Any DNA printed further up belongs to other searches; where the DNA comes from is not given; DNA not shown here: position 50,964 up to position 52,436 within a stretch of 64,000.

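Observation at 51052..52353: Archaeal CetZ-type tubulin homologue as its own transcription unit inside a bacterial housekeeping neighbourhood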

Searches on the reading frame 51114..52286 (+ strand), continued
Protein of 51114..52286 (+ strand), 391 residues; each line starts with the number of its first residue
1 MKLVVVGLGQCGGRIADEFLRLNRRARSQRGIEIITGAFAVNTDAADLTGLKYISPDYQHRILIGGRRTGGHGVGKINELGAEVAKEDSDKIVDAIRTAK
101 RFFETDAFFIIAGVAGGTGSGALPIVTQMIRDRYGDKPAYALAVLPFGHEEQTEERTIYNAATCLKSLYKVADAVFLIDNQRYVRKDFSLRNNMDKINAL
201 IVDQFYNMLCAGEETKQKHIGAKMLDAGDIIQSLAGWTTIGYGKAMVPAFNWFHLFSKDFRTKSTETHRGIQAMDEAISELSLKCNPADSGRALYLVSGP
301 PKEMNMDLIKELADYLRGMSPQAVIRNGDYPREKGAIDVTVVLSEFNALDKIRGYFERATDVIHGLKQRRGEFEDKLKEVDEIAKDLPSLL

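Call 30: search_dna_similar(query=window:51114-52286:+, collection=plasmids, mode=protein, max_rows=40, max_evalue=0.001)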
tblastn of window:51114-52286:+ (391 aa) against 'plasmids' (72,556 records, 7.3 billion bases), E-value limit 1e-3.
Records with a match: 44; places in all: 45; records where one place covers at least 80% of the query: 18.
Best place of each record, by identity: <60% 44.
By first word of the organism name: Halobacterium 13; Halorussus 8; Cytobacillus 5; Natrinema 2; Bacillus 2; Haloarcula 2; Paenibacillus 2; Salinigranum 1; Halorubrum 1; Halogeometricum 1; and 7 more.
By predicted mobility (MOB-suite, as given by PLSDB): non-mobilizable 44.
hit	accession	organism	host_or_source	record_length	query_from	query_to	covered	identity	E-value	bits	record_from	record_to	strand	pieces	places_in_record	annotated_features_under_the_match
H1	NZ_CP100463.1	Salinigranum marinum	cell culture,Saline soil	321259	1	391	100%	33.6%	6e-34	140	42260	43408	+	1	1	tubulin/FtsZ family protein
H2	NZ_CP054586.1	Halorubrum sp. CBA1229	solar salt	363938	1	391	100%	33.5%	8e-37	149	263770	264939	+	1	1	tubulin/FtsZ family protein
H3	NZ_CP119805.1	Halorussus lipolyticus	cell culture,coastal saline-alkali land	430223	1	386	99%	33.2%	1e-34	143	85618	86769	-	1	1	tubulin/FtsZ family protein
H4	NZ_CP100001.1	Halorussus vallis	cell culture,saline soil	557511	1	380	97%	32.9%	1e-36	149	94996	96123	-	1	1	tubulin/FtsZ family protein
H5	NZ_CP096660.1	Halorussus limi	cell culture,saline soil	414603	1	382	98%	32.3%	9e-35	143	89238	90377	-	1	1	tubulin/FtsZ family protein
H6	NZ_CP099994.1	Halorussus salilacus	cell culture,Substrate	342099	1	382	98%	32.3%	1e-32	137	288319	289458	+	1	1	tubulin/FtsZ family protein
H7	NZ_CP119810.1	Halorussus caseinilyticus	cell culture,coastal saline-alkali land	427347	1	382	98%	32.1%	5e-36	147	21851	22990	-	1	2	tubulin/FtsZ family protein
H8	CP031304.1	Natrinema thermotolerans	Cell culture,Korean salt-fermented food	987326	1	352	90%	33.6%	4e-33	138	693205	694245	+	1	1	cell division protein FtsZ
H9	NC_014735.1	Halogeometricum borinquense DSM 11551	-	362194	1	359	92%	32.4%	2e-32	136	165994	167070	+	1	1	tubulin/FtsZ family protein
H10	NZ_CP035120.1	Halorussus pelagicus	pure culture,salted brown alga Laminaria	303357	1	331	85%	34.9%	2e-34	142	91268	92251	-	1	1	tubulin/FtsZ family protein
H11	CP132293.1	Haloferacaceae archaeon XH8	cell culture,Pickle salt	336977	1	380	97%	30.4%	4e-31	132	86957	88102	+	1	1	record has no annotation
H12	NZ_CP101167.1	Haloglomus halophilum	cell culture,salt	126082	1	380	97%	30.1%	2e-30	130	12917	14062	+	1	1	tubulin/FtsZ family protein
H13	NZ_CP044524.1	Halorussus halophilus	pure culture,marine solar saltern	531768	1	331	85%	34.5%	9e-32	134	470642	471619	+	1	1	tubulin/FtsZ family protein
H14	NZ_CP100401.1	Halorussus aquaticus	cell culture,saline soil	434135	1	331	85%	34.3%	3e-34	142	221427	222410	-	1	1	tubulin/FtsZ family protein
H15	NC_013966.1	Haloferax volcanii DS2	-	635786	1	353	90%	32.1%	7e-32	134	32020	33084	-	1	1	tubulin/FtsZ family protein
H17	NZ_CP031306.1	Natronorubrum bangense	Cell culture,The Bange salt-alkaline ...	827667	1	359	92%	28.5%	6e-21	102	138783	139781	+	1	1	tubulin/FtsZ family protein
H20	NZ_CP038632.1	Halobacterium salinarum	cell culture,DSM:3754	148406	107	361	65%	26.8%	2e-15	86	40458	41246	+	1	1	tubulin/FtsZ family protein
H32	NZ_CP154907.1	Bacillus pumilus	-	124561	6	232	58%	28.3%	9e-6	56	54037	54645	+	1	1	tubulin-like doman-containing protein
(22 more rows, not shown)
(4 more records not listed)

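Call 32: get_annotated_region(hit=H15, flank=300)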
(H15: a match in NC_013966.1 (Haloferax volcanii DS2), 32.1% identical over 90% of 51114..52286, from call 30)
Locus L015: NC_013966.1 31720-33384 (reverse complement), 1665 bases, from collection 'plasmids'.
description: Haloferax volcanii DS2 plasmid pHV4, complete sequence
organism: Haloferax volcanii DS2 (NCBI taxid 309800)
taxonomy: Archaea; Euryarchaeota; Halobacteria; Halobacteriales; Haloferacaceae; Haloferax; Haloferax volcanii; Haloferax volcanii DS2
host: -; source: -; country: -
typing (MOB-suite, as given by PLSDB): non-mobilizable
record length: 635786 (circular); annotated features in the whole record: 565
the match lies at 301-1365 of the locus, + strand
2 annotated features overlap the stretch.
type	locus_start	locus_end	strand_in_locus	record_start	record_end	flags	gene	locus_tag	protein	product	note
CDS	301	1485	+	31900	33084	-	-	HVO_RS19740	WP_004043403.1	tubulin/FtsZ family protein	-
CDS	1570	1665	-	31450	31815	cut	-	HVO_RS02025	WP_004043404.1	hypothetical protein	-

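Call 33: get_annotated_region(hit=H2, flank=300)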
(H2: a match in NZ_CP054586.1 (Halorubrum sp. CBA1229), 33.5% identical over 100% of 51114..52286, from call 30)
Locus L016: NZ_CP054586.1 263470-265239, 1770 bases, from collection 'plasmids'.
description: Halorubrum sp. CBA1229 plasmid pCBA1229, complete sequence
organism: Halorubrum sp. CBA1229 (NCBI taxid 1853699)
taxonomy: Archaea; Euryarchaeota; Halobacteria; Halobacteriales; Haloferacaceae; Halorubrum; Halorubrum sp. CBA1229
host: -; source: solar salt; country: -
typing (MOB-suite, as given by PLSDB): non-mobilizable; mating-pair formation MPF_T
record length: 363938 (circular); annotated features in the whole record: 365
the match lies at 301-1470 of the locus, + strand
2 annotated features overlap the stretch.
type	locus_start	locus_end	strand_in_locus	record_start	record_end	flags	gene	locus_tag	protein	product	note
CDS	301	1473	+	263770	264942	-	-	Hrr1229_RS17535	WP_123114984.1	tubulin/FtsZ family protein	-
CDS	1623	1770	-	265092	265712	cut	-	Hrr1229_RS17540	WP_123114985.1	class I SAM-dependent methyltransferase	-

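Call 34: get_annotated_region(hit=H20, flank=600)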
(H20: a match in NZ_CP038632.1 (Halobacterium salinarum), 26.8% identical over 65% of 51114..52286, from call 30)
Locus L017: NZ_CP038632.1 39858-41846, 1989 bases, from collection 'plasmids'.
description: Halobacterium salinarum strain 91-R6 plasmid pHSAL1, complete sequence
organism: Halobacterium salinarum (NCBI taxid 2242)
taxonomy: Archaea; Euryarchaeota; Halobacteria; Halobacteriales; Halobacteriaceae; Halobacterium; Halobacterium salinarum
host: -; source: cell culture,DSM:3754; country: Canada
typing (MOB-suite, as given by PLSDB): non-mobilizable
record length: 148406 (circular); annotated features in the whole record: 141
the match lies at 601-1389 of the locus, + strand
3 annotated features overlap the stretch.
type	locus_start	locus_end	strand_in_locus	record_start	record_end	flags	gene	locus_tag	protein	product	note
CDS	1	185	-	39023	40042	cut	-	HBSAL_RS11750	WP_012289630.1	amidohydrolase family protein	-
CDS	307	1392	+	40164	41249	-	-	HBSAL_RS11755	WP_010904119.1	tubulin/FtsZ family protein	-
CDS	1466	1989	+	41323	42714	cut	-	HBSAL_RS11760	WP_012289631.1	sodium-dependent transporter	-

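Call 35: get_annotated_region(hit=H32, flank=900)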
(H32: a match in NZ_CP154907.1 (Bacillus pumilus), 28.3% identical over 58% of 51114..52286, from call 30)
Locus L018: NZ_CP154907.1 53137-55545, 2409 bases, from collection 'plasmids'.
description: Bacillus pumilus strain FUA2116 plasmid unnamed, complete sequence
organism: Bacillus pumilus (NCBI taxid 1408)
taxonomy: Bacteria; Bacillota; Bacilli; Bacillales; Bacillaceae; Bacillus; Bacillus pumilus
host: -; source: -; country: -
typing (MOB-suite, as given by PLSDB): non-mobilizable
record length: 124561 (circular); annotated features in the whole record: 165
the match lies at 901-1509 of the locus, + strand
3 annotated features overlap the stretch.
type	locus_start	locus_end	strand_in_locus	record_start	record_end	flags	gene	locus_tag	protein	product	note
CDS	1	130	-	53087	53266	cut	-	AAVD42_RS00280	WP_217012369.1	hypothetical protein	-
CDS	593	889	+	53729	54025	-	-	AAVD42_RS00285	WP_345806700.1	hypothetical protein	-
CDS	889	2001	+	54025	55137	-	-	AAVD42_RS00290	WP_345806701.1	tubulin-like doman-containing protein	-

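Call 36: get_annotated_region(hit=H17, flank=300)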
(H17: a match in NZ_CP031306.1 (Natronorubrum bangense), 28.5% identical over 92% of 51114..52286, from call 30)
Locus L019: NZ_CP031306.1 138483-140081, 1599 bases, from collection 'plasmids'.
description: Natronorubrum bangense strain JCM 10635 plasmid unnamed1, complete sequence
organism: Natronorubrum bangense (NCBI taxid 61858)
taxonomy: Archaea; Euryarchaeota; Halobacteria; Halobacteriales; Natrialbaceae; Natronorubrum; Natronorubrum bangense
host: -; source: Cell culture,The Bange salt-alkaline lake in Tibet; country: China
typing (MOB-suite, as given by PLSDB): non-mobilizable
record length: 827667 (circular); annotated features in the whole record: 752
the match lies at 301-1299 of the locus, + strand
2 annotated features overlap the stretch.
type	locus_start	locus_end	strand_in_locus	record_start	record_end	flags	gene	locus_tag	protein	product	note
CDS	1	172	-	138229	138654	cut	-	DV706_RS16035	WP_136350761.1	DUF5791 family protein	-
CDS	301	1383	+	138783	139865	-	-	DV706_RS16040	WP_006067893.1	tubulin/FtsZ family protein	-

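Call 39: list_cluster_members(proteins=[P0137, P0145, P0138, P0147, P0136, P0140, P0153, P0151, P0226, P0202])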
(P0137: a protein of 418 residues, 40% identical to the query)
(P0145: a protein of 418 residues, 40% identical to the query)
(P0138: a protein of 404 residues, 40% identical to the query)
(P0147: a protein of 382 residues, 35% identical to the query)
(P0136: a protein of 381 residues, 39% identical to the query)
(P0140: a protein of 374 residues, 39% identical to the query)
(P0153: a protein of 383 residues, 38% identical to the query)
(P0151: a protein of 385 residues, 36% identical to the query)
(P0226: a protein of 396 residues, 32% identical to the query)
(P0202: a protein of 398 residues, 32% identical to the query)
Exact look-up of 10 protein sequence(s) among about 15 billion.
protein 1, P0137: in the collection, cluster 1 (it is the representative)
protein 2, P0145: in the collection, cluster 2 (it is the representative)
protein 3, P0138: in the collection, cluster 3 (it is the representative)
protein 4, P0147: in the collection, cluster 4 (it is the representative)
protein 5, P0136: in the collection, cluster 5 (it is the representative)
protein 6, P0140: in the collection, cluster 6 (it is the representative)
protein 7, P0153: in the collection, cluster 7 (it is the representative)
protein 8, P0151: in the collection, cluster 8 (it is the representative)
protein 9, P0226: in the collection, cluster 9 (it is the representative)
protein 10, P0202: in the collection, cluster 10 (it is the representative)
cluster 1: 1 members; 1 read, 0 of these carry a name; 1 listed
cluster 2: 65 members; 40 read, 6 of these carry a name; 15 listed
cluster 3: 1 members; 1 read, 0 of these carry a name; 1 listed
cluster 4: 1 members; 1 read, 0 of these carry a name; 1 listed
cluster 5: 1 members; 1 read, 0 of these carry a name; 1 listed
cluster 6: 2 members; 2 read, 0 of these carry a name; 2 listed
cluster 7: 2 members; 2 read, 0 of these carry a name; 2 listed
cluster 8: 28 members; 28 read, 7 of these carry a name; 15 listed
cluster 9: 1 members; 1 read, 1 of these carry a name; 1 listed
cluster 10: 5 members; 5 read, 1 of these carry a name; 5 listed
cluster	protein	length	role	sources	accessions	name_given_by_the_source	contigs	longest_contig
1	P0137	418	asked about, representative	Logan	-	-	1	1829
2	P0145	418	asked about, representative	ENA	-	-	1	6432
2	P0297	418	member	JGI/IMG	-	cell division GTPase FtsZ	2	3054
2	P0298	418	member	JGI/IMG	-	cell division GTPase FtsZ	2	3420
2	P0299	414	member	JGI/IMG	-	cell division GTPase FtsZ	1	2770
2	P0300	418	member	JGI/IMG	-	cell division GTPase FtsZ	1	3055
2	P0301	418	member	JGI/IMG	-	cell division GTPase FtsZ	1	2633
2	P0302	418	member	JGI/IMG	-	cell division GTPase FtsZ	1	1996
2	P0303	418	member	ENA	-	-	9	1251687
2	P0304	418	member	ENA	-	-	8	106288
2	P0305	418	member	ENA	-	-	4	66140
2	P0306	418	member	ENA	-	-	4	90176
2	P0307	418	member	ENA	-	-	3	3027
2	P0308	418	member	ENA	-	-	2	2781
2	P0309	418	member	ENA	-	-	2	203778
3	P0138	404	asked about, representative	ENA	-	-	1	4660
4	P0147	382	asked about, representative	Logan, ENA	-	-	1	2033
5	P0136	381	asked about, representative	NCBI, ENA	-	-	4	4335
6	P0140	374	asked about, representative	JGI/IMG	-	-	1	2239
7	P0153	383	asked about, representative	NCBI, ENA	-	-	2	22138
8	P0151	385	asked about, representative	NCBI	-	-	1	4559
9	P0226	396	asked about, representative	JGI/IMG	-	cell division GTPase FtsZ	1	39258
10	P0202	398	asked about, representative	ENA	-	-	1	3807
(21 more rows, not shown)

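Call 58: search_protein_families(library=pfam, proteins=[L012:454-3906:+, L012:4140-5855:+, L012:7333-8322:-, L012:8443-9429:-, L012:9425-10051:-, L012:10095-10607:-, L012:10668-11684:-, L012:11842-12438:+], max_evalue=0.000001)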
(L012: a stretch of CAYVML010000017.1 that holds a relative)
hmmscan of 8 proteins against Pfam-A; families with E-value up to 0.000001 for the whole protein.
L012:454-3906:+ (1151 aa): 0 families

L012:4140-5855:+ (572 aa): 1 family
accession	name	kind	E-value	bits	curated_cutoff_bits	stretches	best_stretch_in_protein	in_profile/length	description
PF01833.30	TIG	-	7.7e-08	32.7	20.9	0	271-339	10-75/84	IPT/TIG domain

L012:7333-8322:- (330 aa): 1 family
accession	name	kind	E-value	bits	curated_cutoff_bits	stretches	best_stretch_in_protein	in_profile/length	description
PF01384.25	PHO4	-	6.4e-87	292.2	33.7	1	22-319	1-350/350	Phosphate transporter family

L012:8443-9429:- (329 aa): 1 family
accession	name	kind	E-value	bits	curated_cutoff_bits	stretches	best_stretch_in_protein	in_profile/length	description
PF01384.25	PHO4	-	5.3e-86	289.2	33.7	1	22-319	1-350/350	Phosphate transporter family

L012:9425-10051:- (209 aa): 1 family
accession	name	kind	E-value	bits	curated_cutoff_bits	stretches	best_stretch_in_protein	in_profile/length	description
PF01865.21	PhoU_div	-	9.7e-32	110.5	24.4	1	10-206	10-213/214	Protein of unknown function DUF47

L012:10095-10607:- (171 aa): 1 family
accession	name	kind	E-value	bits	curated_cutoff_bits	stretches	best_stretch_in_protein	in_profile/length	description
PF01871.22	AMMECR1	-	6.9e-49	166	25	1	9-169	1-167/168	AMMECR1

L012:10668-11684:- (339 aa): 1 family
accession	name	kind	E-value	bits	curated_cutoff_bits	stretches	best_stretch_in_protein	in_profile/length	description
PF04055.27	Radical_SAM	-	5.5e-18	66.1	29.5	1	82-229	6-160/166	Radical SAM superfamily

L012:11842-12438:+ (199 aa): 1 family
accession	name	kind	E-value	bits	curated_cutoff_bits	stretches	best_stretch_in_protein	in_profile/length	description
PF01121.26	CoaE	-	8e-48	162.9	27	1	2-182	1-179/180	Dephospho-CoA kinase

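Call 60: predict_structure(alignment_id=A2)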
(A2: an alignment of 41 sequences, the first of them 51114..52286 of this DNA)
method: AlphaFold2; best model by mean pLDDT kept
length: 391 residues; sequences in the alignment: 41
mean_pLDDT: 56.9   pTM: 0.53
mean pLDDT of the five models: 56.9, 50.3, 48.4, 46.3, 40.1
residues with pLDDT >= 90: 0; 70-90: 88; 50-70: 174; < 50: 129
segments of 3 or more residues with pLDDT < 50: 43-45, 67-78, 149-152, 184-191, 210-241, 249-268, 281-293, 299-301, 319-333, 343-349, 351-353, 386-391
pLDDT, mean of each block of 10 residues (from residue 1): 80 84 76 73 56 78 54 45 66 68 70 67 77 75 61 51 59 62 48 66 59 31 28 36 53 39 45 55 48 50 51 51 40 51 47 54 57 64 46 26
secondary structure, 60 per line:
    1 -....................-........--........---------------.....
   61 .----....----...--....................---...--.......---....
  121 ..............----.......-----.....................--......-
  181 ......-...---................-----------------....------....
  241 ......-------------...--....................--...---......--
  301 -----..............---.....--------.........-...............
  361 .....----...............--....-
elements in order: E2-8 H9-21 H23-30 E33-40 E59-61 H66-69 H79-98 E107-113 H117-134 E139-145 H151-171 E174-179 H181-186 H194-209 H227-230 E237-246 H265-284 E293-298 H306-319 E323-327 E336-344 H346-365 H370-384 H387-390
